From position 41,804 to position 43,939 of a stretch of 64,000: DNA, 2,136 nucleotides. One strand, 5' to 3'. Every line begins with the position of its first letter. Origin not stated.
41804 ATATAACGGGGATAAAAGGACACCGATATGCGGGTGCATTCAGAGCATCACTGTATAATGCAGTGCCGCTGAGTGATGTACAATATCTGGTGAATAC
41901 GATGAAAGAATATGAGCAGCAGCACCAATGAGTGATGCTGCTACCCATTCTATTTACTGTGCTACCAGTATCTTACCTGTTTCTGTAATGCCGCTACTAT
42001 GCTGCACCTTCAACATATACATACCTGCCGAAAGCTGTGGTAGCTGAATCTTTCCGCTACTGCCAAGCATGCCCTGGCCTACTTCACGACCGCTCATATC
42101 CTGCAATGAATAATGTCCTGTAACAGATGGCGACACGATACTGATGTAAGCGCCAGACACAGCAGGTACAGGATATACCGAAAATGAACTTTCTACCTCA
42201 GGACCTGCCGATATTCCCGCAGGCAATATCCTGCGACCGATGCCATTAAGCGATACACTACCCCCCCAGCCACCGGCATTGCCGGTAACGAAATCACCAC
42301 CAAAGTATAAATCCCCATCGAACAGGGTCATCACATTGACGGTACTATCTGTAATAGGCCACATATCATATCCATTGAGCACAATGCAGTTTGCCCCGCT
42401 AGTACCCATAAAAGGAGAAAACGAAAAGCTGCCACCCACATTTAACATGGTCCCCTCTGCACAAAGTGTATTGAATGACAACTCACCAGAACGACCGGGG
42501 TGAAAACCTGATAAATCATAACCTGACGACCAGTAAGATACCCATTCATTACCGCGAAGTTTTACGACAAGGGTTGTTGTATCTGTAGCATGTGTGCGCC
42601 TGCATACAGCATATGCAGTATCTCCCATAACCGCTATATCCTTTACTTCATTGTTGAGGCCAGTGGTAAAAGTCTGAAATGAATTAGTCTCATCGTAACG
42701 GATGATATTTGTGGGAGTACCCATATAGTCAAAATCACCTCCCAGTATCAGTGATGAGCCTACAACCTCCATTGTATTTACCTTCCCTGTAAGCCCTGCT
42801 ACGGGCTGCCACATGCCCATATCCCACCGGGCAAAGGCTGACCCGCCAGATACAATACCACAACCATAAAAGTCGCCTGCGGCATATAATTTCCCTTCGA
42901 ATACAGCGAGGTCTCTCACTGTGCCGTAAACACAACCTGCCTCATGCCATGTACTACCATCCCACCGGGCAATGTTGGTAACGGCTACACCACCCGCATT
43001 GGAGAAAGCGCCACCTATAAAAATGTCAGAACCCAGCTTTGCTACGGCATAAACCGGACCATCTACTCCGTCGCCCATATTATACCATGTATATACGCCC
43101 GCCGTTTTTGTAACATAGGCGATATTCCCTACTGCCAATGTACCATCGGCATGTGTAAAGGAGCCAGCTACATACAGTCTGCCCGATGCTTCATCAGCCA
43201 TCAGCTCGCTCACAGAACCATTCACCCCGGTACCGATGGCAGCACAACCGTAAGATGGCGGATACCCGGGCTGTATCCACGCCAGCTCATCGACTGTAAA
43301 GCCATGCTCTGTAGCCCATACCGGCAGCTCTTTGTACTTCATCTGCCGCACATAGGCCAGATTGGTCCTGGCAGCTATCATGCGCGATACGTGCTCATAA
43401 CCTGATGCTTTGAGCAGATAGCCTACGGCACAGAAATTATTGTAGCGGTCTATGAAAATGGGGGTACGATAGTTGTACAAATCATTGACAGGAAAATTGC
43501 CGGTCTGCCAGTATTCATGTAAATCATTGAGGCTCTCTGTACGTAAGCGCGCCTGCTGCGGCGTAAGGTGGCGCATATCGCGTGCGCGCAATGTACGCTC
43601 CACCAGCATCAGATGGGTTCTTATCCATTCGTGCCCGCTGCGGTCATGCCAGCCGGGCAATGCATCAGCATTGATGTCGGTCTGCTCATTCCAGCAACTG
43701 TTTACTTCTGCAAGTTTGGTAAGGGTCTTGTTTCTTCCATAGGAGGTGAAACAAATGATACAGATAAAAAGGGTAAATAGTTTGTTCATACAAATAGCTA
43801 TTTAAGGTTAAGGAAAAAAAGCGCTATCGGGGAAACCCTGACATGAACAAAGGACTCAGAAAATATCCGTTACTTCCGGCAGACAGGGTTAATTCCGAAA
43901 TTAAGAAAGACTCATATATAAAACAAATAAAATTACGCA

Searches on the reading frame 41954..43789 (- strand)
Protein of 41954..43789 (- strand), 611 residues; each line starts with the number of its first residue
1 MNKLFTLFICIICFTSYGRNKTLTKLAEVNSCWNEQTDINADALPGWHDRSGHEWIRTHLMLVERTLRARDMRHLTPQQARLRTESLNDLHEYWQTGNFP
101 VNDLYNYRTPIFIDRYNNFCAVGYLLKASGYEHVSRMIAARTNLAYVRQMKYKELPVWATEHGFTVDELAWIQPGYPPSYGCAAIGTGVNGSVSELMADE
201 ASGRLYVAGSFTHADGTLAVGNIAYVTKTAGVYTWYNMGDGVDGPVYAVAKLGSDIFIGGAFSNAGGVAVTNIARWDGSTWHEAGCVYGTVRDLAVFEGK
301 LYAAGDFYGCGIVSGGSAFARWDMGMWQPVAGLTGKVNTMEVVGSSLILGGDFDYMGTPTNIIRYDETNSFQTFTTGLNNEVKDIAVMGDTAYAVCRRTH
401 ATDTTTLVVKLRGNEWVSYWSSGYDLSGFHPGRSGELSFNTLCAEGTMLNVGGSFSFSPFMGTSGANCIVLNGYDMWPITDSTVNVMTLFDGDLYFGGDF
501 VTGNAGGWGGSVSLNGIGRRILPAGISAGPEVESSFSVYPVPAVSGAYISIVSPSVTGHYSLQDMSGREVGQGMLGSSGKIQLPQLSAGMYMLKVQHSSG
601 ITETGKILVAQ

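Call 76: search_protein_families(library=pfam, max_evalue=0.00001, proteins=[window:41954-43789:-])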
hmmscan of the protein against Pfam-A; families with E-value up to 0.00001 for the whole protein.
window:41954-43789:- (611 aa): 1 family
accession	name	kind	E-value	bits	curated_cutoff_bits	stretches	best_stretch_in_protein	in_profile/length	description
PF12768.13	Rax2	-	1.1e-10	41.8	28.8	1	328-422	67-168/254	Rax2 C-terminal beta propeller domain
